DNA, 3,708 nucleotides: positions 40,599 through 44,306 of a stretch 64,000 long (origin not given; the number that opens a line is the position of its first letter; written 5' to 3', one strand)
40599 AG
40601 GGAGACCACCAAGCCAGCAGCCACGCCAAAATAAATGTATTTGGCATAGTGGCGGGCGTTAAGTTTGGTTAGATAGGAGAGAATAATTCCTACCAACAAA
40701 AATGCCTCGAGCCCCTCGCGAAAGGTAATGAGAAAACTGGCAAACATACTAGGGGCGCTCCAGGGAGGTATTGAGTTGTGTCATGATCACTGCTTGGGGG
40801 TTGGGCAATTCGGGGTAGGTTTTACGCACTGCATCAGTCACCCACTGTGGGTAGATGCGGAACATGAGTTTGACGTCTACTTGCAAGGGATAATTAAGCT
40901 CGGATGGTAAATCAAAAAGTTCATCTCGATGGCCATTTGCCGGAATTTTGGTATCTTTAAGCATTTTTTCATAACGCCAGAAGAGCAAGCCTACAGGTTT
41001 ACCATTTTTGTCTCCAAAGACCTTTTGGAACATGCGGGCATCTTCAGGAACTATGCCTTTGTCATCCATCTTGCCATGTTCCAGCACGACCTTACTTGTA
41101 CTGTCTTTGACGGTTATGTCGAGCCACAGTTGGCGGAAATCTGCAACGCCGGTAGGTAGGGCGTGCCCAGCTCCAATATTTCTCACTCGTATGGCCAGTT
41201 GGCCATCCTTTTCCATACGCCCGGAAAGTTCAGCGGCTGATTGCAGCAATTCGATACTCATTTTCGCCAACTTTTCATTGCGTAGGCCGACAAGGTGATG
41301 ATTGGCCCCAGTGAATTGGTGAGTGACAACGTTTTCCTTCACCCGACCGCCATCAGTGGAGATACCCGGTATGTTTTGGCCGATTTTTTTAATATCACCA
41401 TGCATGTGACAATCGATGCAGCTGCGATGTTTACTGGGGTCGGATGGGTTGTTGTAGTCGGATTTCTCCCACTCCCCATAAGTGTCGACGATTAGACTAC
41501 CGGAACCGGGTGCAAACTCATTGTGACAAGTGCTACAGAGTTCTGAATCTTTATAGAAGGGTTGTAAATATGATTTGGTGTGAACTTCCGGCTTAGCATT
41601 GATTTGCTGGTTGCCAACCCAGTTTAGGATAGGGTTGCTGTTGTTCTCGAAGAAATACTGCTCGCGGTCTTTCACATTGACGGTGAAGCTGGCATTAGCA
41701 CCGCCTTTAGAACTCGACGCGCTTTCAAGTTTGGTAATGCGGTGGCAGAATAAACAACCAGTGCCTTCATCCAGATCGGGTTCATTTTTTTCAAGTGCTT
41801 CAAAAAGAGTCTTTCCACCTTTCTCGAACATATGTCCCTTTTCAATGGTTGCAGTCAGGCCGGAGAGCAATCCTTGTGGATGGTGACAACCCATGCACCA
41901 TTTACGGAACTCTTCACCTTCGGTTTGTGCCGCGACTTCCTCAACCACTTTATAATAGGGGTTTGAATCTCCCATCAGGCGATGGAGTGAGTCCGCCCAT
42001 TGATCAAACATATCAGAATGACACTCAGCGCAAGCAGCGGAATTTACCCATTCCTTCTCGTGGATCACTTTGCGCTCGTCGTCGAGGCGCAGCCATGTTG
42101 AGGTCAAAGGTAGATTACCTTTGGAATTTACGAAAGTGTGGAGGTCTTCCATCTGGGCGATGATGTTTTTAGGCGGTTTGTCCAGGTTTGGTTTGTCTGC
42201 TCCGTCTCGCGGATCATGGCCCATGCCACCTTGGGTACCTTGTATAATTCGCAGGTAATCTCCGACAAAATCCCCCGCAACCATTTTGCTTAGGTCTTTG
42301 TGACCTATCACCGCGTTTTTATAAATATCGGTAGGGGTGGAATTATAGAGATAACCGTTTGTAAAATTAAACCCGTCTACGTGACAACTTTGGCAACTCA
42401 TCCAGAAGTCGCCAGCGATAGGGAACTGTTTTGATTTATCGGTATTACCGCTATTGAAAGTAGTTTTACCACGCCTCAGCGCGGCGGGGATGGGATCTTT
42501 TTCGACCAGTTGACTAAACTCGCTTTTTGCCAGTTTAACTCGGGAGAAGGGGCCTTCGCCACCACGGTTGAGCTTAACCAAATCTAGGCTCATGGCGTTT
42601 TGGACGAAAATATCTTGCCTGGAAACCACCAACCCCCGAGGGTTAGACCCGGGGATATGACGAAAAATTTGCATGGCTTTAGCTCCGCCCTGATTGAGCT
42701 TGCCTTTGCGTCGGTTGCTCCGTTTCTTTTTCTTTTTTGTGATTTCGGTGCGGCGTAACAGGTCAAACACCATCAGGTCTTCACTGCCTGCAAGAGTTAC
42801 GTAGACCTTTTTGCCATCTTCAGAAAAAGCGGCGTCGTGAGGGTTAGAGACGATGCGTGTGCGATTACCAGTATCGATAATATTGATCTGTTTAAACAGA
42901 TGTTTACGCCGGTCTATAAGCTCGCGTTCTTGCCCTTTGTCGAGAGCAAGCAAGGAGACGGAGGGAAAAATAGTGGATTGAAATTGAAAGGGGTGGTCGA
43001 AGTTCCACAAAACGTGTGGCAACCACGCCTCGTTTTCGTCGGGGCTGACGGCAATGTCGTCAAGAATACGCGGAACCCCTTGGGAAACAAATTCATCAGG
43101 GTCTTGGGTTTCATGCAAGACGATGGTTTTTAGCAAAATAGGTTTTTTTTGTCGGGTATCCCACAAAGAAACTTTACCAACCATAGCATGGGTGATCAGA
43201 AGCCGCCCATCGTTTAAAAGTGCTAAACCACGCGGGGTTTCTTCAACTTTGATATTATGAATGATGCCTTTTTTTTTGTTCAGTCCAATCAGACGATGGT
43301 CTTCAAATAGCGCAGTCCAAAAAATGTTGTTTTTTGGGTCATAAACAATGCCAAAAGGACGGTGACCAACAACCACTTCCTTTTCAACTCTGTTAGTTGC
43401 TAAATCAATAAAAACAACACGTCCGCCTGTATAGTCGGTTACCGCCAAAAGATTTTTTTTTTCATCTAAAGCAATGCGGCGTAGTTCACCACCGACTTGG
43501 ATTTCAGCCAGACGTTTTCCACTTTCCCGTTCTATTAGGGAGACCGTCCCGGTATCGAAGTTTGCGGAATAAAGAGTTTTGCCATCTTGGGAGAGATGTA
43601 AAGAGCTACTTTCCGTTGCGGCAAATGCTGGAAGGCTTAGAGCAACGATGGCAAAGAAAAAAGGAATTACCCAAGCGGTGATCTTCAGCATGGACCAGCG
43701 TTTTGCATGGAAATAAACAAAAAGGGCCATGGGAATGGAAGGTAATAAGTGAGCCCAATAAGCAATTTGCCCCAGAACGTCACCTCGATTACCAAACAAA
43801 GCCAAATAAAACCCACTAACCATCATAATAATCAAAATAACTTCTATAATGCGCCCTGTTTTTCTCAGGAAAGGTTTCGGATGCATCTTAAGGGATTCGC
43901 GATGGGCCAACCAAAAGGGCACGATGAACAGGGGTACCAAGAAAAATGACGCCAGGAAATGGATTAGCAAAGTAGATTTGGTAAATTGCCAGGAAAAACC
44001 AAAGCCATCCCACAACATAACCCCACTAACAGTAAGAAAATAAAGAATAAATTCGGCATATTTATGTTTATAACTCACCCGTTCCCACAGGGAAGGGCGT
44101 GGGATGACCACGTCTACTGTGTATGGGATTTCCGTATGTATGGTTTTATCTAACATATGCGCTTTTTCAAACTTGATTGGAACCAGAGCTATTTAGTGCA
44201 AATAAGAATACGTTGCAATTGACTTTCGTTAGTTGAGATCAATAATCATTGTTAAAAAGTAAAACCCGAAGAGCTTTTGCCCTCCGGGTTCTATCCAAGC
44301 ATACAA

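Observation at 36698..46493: FTR1 iron permease operon whose redox partner is a TM / beta-propeller / hexahaem cytochrome rather than any described FTR1 accessory protein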

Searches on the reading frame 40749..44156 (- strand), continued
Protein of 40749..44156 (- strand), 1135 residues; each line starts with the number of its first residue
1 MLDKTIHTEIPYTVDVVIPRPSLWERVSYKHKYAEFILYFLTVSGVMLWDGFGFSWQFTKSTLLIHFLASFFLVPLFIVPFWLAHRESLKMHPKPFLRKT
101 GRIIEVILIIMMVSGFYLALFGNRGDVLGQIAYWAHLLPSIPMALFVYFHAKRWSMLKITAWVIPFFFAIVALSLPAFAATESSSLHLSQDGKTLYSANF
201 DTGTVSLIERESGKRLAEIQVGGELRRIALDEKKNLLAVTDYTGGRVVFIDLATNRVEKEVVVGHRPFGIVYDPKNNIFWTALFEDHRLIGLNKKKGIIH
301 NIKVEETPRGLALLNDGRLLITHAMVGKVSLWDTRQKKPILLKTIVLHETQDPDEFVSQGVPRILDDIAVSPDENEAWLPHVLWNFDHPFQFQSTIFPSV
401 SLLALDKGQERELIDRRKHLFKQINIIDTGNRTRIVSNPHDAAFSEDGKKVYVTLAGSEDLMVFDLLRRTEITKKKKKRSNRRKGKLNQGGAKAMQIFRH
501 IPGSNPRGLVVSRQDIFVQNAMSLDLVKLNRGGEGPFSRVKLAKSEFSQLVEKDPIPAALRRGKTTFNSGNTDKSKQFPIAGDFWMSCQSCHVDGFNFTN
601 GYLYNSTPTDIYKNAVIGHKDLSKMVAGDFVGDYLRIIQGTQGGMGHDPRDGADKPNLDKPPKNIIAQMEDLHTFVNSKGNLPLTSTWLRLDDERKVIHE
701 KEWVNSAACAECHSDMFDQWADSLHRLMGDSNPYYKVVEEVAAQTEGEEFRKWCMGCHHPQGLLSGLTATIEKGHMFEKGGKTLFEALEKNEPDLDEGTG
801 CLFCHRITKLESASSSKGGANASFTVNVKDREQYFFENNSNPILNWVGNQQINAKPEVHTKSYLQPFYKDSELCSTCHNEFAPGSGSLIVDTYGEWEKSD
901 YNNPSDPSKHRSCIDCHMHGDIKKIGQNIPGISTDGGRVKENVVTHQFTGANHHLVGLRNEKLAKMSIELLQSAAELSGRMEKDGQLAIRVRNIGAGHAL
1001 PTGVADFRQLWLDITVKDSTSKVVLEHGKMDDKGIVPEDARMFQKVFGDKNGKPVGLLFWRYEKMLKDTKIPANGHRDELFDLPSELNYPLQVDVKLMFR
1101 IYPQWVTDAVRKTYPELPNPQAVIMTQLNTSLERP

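Call 58: find_encoding_contigs(protein=P0110, flank=10000, max_places=1)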
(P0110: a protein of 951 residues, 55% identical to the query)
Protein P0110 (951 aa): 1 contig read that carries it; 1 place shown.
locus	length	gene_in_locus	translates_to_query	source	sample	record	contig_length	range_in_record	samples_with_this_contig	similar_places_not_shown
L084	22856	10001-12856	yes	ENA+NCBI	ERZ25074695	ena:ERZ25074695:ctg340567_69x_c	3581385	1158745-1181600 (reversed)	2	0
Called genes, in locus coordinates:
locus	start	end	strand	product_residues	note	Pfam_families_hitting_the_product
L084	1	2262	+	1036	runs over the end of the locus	PF06240:COXG, PF10604:Polyketide_cyc2 (weak), PF01315:Ald_Xan_dh_C, PF02738:MoCoBD_1, PF20256:MoCoBD_2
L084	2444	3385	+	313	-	PF05496:RuvB_N (faint), PF00004:AAA, PF07726:AAA_3 (faint), PF07728:AAA_5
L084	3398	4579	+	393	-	PF05762:VWA_CoxE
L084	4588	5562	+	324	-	PF14525:AraC_binding_2, PF12833:HTH_18, PF00165:HTH_AraC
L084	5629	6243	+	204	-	PF13505:OMP_b-brl, PF01389:OmpA_membrane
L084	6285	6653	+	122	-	-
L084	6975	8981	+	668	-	-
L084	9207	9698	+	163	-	-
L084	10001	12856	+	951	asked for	PF10282:Lactonase (faint)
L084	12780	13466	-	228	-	PF01983:CofC, PF12804:NTP_transf_3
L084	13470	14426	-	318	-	PF01933:CofD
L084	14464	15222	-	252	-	PF01996:F420_ligase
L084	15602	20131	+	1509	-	PF00310:GATase_2, PF04898:Glu_syn_central, PF01645:Glu_synthase, PF01493:GXGXG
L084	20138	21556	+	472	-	PF14691:Fer4_20, PF00743:FMO-like (faint), PF00070:Pyr_redox (faint), PF01494:FAD_binding_3 (faint), PF07992:Pyr_redox_2, PF12831:FAD_oxidored (weak), PF13450:NAD_binding_8 (weak), PF13738:Pyr_redox_3 (faint)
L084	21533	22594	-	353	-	-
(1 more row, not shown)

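Call 92: search_protein_families(library=pfam, proteins=[L003:5425-6786:-, L003:6929-7609:+, L003:16708-17172:+, L003:17190-17660:+, L003:17790-19301:+, L003:19367-20197:+, L043:17179-17589:+, L043:17679-19457:-, L043:4907-5821:-, L043:7086-7571:+], max_evalue=0.001)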
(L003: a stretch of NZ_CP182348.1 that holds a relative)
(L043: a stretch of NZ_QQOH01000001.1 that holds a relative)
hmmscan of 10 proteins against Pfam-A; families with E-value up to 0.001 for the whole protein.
L003:5425-6786:- (453 aa): 2 families
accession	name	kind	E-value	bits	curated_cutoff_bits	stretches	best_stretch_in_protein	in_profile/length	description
PF07690.21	MFS_1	-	1.3e-30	106.9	33.4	2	23-328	3-323/347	Major Facilitator Superfamily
PF12832.13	MFS_1_like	-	2.6e-05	23.9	25.2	1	227-389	17-181/373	MFS_1 like family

L003:6929-7609:+ (226 aa): 2 families
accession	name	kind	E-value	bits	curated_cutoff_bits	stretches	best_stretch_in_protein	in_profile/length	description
PF13505.12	OMP_b-brl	-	5.5e-15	56.4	28.7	1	9-226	5-175/175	Outer membrane protein beta-barrel domain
PF03922.20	OmpW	-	0.00076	19.9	24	1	54-205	16-165/195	OmpW family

L003:16708-17172:+ (154 aa): 1 family
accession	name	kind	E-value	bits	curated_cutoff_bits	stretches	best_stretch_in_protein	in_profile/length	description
PF00210.30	Ferritin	-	7.6e-31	107.4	24.5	1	8-142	1-140/142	Ferritin-like domain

L003:17190-17660:+ (156 aa): 1 family
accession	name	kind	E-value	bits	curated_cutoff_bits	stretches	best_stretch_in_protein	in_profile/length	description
PF00210.30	Ferritin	-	3.1e-36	124.8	24.5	1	8-145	1-142/142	Ferritin-like domain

L003:17790-19301:+ (503 aa): 1 family
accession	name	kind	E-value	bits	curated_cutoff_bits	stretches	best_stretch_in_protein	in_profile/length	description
PF03781.23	FGE-sulfatase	-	4.6e-47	161.3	23.3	1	268-489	7-255/255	Sulfatase-modifying factor enzyme 1-like domain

L003:19367-20197:+ (276 aa): 0 families

L043:17179-17589:+ (136 aa): 10 families
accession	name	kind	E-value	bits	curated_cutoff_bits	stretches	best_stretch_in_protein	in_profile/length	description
PF01381.28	HTH_3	-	3.3e-15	56.3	23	1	25-79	1-55/55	Helix-turn-helix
PF13560.12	HTH_31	-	4.5e-08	33.7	27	1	22-76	3-58/64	Helix-turn-helix domain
PF14549.12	P22_Cro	-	1.5e-05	25.1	30.2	1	36-56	12-32/60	DNA-binding transcriptional regulator Cro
PF00376.29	MerR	-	2.6e-05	24.4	28.2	0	37-55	3-21/38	MerR family regulatory protein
PF13443.12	HTH_26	-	8.9e-05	23.1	22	1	27-77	4-55/63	Cro/C1-type HTH DNA-binding domain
PF15943.11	YdaS_toxin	-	0.00013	22.2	30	1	36-53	11-28/65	Bacterial toxin YdaS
PF12844.13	HTH_19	-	0.00023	21.5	30.2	1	22-79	1-58/64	Helix-turn-helix domain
PF13384.12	HTH_23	-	0.00027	21.1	24.6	0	24-53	9-37/50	Homeodomain-like domain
PF15731.11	MqsA_antitoxin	-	0.00043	20.9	30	1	5-76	55-124/131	Antitoxin component of bacterial toxin-antitoxin system, MqsA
PF13518.12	HTH_28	-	0.00054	20.4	25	0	33-54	13-33/52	Helix-turn-helix domain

L043:17679-19457:- (592 aa): 3 families
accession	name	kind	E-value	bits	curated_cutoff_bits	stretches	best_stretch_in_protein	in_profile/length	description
PF03600.22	CitMHS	-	1e-82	278.4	31.9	1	18-539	3-336/336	Citrate transporter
PF00939.25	Na_sulph_symp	-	1.5e-26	93.9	27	2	372-591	252-467/472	Sodium:sulfate symporter transmembrane region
PF02080.26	TrkA_C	-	6e-10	39.3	27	1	220-288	1-68/71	TrkA-C domain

L043:4907-5821:- (304 aa): 1 family
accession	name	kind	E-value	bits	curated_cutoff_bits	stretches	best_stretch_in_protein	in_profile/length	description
PF00892.27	EamA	-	5.2e-26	92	28.2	2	152-285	3-132/135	EamA-like transporter family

L043:7086-7571:+ (161 aa): 0 families

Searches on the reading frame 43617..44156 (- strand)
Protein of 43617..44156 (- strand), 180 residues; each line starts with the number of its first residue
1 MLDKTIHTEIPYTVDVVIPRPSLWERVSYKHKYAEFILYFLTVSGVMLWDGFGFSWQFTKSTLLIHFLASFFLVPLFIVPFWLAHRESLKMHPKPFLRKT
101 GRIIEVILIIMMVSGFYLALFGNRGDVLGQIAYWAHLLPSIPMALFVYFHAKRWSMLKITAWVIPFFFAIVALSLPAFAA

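Call 52: search_protein_families(library=pfam, alignment_id=A5, max_evalue=1)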
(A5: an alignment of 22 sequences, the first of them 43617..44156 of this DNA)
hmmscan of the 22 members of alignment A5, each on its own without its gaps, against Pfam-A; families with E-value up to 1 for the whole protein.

A. member 1, window:43617-44156:- (180 aa): 1 family
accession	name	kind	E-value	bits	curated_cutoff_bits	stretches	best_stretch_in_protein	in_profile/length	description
PF08395.17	7tm_7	-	0.022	14.5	26.6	1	36-137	3-105/370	7tm Chemosensory receptor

B. families by the number of members that match (of 22 scanned): 14 families
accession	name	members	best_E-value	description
PF08395.17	7tm_7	4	0.0052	7tm Chemosensory receptor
PF14358.11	DUF4405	2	0.01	Domain of unknown function (DUF4405)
PF01292.26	Ni_hydr_CYTB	2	0.11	Prokaryotic cytochrome b561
PF00420.29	Oxidored_q2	1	0.0088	NADH-ubiquinone/plastoquinone oxidoreductase chain 4L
PF00003.28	7tm_3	1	0.016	7 transmembrane sweet-taste receptor of 3 GCPR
PF02411.20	MerT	1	0.021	MerT mercuric transport protein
PF02628.20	COX15-CtaA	1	0.024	Cytochrome oxidase assembly protein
PF11660.13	DUF3262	1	0.048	Protein of unknown function (DUF3262)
PF00892.27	EamA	1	0.068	EamA-like transporter family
PF12698.13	ABC2_membrane_3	1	0.16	ABC-2 family transporter protein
PF17367.7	NiFe_hyd_3_EhaA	1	0.16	NiFe-hydrogenase-type-3 Eha complex subunit A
PF03600.22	CitMHS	1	0.18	Citrate transporter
PF07895.16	DUF1673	1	0.32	Protein of unknown function (DUF1673)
PF09980.14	DUF2214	1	0.67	Predicted membrane protein (DUF2214)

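Call 53: search_solved_structures(query=A5, max_evalue=10)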
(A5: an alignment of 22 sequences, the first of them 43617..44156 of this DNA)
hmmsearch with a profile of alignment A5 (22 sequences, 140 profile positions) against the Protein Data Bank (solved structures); distinct sequences matched with E-value up to 10: 4.
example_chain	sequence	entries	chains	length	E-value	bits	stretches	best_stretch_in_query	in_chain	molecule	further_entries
1kqf_C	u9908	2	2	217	0.045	17.1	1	14-60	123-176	FORMATE DEHYDROGENASE, NITRATE-INDUCIBLE, CYTOCHROME B556(FDN) SUBUNIT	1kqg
4x5m_A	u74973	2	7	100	0.18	15.2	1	11-69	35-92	Uncharacterized protein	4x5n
6rwy_f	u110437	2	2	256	0.75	13.1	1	15-63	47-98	Surface presentation of antigens protein SpaR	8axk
6r6b_F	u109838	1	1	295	1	12.7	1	15-63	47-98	Surface presentation of antigens protein SpaR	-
